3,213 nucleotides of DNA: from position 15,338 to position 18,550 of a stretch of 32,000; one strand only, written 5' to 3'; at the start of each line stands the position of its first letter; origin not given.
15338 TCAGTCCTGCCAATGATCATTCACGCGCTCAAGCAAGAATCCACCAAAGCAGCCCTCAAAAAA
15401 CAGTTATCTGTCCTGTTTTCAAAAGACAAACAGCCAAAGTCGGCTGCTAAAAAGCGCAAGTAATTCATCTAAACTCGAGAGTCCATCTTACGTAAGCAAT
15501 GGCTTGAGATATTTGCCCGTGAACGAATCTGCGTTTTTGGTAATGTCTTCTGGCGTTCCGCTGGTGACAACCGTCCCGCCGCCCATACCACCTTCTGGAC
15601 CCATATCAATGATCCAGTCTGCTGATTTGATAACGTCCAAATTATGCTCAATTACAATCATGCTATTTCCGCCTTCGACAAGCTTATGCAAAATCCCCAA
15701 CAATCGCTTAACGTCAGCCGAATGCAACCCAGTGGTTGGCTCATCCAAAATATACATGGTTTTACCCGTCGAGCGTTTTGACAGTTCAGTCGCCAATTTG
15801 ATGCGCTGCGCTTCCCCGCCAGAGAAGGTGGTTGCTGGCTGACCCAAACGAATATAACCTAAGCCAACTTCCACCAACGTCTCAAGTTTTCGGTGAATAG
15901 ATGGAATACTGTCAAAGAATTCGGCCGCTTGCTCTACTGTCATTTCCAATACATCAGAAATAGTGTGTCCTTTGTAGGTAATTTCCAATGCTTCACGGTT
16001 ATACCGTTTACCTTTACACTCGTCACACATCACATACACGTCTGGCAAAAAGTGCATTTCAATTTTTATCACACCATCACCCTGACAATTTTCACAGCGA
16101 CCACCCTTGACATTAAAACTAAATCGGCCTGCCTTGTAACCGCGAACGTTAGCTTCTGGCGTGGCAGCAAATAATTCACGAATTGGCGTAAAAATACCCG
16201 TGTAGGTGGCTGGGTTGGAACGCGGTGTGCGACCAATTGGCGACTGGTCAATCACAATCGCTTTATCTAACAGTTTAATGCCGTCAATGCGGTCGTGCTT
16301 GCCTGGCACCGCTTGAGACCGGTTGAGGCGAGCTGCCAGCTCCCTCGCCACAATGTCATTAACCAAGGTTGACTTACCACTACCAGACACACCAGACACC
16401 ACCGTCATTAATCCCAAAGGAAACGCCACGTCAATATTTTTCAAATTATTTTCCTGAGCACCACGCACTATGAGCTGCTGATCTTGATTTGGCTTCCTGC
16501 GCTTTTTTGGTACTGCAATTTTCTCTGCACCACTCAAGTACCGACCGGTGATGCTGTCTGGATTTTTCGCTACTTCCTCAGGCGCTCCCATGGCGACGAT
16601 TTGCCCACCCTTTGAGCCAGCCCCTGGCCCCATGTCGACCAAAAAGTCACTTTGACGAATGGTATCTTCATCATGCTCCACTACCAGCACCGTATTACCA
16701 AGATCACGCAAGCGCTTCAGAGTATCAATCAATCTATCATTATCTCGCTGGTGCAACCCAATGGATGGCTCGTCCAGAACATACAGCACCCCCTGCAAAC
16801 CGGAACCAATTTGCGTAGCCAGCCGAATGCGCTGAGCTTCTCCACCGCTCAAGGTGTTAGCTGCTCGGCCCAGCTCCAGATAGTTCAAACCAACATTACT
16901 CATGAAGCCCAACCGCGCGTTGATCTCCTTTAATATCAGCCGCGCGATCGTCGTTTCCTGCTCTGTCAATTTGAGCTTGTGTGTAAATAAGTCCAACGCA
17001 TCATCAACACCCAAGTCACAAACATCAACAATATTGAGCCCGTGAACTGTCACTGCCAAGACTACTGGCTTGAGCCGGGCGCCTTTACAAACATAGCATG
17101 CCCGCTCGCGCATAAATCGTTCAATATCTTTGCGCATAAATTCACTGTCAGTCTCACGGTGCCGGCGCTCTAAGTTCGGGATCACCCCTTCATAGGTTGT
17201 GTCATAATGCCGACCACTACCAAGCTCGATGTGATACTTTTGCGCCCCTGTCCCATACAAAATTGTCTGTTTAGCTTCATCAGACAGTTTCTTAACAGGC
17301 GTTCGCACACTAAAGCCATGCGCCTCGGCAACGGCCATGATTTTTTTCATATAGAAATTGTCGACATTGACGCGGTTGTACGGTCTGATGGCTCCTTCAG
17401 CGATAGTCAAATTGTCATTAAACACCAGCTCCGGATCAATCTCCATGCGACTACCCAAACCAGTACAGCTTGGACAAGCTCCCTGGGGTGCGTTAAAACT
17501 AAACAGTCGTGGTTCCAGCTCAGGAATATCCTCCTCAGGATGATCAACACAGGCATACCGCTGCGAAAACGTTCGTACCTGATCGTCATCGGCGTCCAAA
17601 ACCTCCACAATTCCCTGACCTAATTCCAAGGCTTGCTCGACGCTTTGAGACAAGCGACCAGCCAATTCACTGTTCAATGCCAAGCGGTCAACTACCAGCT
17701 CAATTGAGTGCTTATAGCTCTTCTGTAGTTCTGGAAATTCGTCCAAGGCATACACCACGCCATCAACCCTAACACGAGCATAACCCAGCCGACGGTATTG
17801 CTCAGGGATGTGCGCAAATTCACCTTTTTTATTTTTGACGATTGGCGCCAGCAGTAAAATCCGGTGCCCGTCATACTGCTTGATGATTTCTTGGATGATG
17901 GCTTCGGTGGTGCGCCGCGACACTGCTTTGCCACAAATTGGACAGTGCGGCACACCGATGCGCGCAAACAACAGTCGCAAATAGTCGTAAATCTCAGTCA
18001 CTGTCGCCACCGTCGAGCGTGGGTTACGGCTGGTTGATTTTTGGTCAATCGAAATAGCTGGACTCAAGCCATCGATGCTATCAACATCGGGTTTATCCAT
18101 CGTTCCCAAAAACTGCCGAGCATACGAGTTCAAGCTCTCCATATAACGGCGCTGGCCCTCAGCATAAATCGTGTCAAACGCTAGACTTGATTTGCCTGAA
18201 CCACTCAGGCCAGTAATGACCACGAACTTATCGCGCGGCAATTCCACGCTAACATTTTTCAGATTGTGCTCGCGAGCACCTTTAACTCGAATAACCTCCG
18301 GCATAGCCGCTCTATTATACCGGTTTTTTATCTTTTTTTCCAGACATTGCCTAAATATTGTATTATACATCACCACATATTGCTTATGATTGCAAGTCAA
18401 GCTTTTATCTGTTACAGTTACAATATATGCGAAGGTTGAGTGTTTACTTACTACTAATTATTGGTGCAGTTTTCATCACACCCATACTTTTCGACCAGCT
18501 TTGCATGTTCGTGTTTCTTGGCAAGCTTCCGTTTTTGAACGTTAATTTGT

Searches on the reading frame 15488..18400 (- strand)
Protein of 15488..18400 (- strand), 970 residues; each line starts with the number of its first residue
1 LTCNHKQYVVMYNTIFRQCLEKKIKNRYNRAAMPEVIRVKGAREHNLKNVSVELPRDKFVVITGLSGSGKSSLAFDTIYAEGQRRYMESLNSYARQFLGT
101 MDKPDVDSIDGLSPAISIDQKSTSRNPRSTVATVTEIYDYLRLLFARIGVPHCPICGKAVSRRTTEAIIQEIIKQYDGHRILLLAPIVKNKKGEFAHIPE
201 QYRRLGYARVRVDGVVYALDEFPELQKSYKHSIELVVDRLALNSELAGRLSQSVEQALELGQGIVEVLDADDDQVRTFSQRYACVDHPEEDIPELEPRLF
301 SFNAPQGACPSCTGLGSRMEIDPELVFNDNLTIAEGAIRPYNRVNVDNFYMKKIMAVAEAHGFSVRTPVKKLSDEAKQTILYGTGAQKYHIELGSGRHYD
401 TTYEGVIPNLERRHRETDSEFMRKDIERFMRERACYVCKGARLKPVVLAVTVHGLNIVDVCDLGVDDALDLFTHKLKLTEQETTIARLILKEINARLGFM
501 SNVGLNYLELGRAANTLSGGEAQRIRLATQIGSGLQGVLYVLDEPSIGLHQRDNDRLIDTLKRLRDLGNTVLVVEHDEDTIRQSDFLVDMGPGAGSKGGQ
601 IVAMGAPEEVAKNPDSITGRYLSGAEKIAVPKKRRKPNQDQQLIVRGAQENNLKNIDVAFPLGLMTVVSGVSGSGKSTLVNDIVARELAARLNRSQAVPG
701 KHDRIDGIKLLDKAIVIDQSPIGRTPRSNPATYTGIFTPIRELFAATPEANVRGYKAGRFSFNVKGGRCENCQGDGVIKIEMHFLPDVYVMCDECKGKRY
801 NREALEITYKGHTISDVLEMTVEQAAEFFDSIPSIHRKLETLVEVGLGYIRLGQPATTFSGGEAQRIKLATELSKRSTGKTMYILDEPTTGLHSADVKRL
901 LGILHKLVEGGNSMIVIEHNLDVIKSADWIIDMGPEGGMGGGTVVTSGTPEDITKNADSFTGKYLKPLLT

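Call 10: search_protein_families(library=pfam, proteins=[window:15488-18400:-], max_evalue=0.001)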
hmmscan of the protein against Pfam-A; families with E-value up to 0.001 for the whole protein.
window:15488-18400:- (970 aa): 17 families
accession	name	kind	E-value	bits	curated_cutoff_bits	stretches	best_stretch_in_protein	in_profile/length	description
PF17760.6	UvrA_inter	-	1.2e-33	115.7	23.3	1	164-270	2-108/109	UvrA interaction domain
PF17755.6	UvrA_DNA-bind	-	7.1e-31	107.2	23.2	1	322-428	1-110/110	UvrA DNA-binding domain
PF00005.33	ABC_tran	-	7.6e-20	72.3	25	1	835-890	85-137/137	ABC transporter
PF02463.25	SMC_N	-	7.7e-11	42.3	40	0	858-933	136-211/220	RecF/RecN/SMC N terminal domain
PF03193.22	RsgA_GTPase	-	1.5e-08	35.1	30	0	643-702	87-146/174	RsgA GTPase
PF13191.12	AAA_16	-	1e-07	33.1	32.6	0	664-705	25-63/167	AAA ATPase domain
PF13555.12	AAA_29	-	1.5e-07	31.5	27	0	663-681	23-40/61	P-loop containing region of AAA domain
PF20703.3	nSTAND1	-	6.7e-07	29.7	27.1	0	43-83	19-59/379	Novel STAND NTPase 1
PF13401.12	AAA_22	-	1.2e-05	26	27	0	57-120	5-33/130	AAA domain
PF13671.12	AAA_33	-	1.7e-05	25.6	27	0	665-695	1-31/143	AAA domain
PF13304.12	AAA_21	-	7.2e-05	23.4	27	0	854-909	233-287/304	AAA domain, putative AbiEii toxin, Type IV TA system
PF20720.3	nSTAND3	-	9.3e-05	22.6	27.2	0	48-79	8-39/155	Novel STAND NTPase 3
PF00684.25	DnaJ_CXXCXGXG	-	0.00016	22.3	32.7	0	768-799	17-51/65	DnaJ central domain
PF25199.1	nSTAND_NTPase5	-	0.00032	21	34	0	869-940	61-125/145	Novel STAND NTPase 5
PF13476.12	AAA_23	-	0.0004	21.5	27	0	37-73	2-35/201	AAA domain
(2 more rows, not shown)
